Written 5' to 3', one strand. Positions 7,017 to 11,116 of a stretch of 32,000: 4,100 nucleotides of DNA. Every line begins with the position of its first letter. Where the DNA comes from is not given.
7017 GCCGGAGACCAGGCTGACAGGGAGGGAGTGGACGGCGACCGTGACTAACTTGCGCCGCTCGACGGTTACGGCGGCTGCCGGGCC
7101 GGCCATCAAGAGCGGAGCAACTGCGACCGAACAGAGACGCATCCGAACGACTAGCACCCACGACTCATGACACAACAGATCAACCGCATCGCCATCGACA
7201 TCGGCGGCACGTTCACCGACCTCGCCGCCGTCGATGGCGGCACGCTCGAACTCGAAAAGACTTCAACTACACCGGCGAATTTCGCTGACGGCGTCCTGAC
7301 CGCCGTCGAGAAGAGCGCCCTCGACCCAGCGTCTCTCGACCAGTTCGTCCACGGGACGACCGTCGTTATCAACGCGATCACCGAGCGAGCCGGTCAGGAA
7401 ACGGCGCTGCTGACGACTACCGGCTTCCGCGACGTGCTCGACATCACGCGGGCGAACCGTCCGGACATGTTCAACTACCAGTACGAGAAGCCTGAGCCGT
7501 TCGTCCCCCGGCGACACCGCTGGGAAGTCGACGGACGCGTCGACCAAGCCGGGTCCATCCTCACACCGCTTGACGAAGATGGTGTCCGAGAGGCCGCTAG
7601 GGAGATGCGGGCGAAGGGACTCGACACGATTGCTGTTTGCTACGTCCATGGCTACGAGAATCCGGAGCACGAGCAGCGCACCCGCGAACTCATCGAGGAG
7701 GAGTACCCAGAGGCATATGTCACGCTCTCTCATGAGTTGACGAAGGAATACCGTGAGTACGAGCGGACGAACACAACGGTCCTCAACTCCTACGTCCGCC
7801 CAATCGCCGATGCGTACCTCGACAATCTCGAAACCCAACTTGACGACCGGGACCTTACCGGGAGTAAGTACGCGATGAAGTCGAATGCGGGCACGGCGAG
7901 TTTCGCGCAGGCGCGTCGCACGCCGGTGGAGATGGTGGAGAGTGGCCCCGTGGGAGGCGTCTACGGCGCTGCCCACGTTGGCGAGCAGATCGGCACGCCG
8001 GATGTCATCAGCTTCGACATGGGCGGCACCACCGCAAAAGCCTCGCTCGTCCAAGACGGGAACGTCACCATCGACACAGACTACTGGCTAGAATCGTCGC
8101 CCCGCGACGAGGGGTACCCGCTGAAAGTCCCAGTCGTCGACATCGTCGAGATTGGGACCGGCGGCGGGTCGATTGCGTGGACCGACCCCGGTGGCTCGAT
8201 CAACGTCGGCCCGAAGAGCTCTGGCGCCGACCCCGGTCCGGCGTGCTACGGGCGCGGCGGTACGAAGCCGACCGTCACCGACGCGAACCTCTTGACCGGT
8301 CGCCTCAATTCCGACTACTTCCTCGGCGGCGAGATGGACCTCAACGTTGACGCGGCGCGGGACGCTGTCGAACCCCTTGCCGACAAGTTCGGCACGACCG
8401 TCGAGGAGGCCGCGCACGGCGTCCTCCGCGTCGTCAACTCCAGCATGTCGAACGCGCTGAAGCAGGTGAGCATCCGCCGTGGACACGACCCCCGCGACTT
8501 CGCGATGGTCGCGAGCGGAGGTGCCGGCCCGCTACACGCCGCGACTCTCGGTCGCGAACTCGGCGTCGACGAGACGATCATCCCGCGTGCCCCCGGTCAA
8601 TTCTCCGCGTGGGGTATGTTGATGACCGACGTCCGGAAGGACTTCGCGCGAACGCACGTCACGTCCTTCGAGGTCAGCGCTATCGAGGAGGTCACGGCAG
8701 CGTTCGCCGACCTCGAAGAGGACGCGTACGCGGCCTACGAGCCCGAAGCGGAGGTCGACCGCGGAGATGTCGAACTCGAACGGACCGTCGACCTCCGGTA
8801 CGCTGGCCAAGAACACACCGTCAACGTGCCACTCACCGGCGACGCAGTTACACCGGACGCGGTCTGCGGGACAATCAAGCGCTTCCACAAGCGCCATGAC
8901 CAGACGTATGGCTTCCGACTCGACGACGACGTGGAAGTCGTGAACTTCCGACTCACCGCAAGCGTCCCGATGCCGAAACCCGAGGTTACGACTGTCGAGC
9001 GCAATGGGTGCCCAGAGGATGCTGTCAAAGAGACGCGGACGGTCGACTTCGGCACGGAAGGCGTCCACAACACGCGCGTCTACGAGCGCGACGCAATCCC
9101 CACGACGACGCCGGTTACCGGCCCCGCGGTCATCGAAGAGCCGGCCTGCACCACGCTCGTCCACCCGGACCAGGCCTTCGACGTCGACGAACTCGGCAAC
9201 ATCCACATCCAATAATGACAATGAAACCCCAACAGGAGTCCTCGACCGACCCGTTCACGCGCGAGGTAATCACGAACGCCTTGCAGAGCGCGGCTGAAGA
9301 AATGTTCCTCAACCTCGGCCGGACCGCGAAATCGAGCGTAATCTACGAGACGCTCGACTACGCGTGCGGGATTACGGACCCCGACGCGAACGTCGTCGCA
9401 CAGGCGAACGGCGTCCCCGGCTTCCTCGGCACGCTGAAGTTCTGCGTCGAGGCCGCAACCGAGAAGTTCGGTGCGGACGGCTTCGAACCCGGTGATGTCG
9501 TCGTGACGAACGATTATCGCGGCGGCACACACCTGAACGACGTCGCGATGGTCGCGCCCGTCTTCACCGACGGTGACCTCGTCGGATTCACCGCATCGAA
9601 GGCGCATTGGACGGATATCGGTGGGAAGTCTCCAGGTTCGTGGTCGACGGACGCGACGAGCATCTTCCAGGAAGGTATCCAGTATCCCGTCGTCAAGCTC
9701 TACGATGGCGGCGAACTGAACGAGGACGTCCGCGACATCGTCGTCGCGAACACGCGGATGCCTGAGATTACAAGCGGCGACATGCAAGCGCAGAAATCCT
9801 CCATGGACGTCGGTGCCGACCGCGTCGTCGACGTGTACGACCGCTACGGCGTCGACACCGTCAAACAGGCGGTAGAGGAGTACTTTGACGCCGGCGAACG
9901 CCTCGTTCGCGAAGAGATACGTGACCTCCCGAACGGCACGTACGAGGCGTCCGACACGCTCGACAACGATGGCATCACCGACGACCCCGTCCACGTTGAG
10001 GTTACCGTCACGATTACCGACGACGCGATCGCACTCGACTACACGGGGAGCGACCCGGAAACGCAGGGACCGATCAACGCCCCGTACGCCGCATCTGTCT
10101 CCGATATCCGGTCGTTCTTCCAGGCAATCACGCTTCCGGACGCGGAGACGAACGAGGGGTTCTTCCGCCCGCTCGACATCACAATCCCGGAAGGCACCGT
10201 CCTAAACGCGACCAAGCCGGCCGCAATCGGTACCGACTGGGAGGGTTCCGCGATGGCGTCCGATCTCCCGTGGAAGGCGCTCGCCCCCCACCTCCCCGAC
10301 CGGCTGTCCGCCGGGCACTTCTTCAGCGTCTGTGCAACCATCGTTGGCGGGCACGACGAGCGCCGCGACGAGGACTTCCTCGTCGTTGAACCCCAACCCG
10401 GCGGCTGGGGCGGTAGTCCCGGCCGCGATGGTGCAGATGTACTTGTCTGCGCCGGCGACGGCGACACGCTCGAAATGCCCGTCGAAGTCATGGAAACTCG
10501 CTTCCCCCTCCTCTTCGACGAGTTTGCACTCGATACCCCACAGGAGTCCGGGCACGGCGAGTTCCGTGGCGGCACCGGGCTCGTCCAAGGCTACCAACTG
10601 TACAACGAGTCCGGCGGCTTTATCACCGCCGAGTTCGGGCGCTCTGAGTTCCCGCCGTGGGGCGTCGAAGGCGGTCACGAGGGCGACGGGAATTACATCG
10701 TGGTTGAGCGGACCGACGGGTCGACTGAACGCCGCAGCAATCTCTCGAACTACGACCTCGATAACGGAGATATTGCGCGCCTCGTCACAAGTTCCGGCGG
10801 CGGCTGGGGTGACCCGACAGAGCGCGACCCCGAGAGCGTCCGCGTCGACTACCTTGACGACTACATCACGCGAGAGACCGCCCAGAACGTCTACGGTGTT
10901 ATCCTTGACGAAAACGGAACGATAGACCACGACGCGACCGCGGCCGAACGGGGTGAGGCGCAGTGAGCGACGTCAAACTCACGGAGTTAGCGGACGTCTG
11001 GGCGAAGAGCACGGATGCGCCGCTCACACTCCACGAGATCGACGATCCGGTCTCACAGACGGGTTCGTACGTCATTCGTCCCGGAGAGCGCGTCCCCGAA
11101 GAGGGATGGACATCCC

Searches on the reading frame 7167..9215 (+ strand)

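Call 70: search_protein_families(library=pfam, proteins=[window:7167-9215:+], max_evalue=0.00001)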
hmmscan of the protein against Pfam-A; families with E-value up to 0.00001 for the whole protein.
window:7167-9215:+ (682 aa): 3 families
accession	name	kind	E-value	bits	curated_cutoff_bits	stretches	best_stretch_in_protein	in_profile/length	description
PF01968.24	Hydantoinase_A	-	1.7e-97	326.6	22.9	1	200-492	1-290/291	Hydantoinase/oxoprolinase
PF05378.19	Hydant_A_N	-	8.8e-50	169.3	25.2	1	7-179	1-175/176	Hydantoinase/oxoprolinase N-terminal region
PF19278.4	Hydant_A_C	-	9.5e-12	45.1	21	1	503-680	8-189/193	Hydantoinase/oxoprolinase C-terminal domain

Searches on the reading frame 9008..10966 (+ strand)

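Call 70: search_protein_families(library=pfam, proteins=[window:9008-10966:+], max_evalue=0.00001)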
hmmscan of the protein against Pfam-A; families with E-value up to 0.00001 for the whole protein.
window:9008-10966:+ (652 aa): 1 family
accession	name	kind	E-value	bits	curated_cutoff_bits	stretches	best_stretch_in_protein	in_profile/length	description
PF02538.19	Hydantoinase_B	-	9e-169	562.7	26.8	1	81-603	1-519/519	Hydantoinase B/oxoprolinase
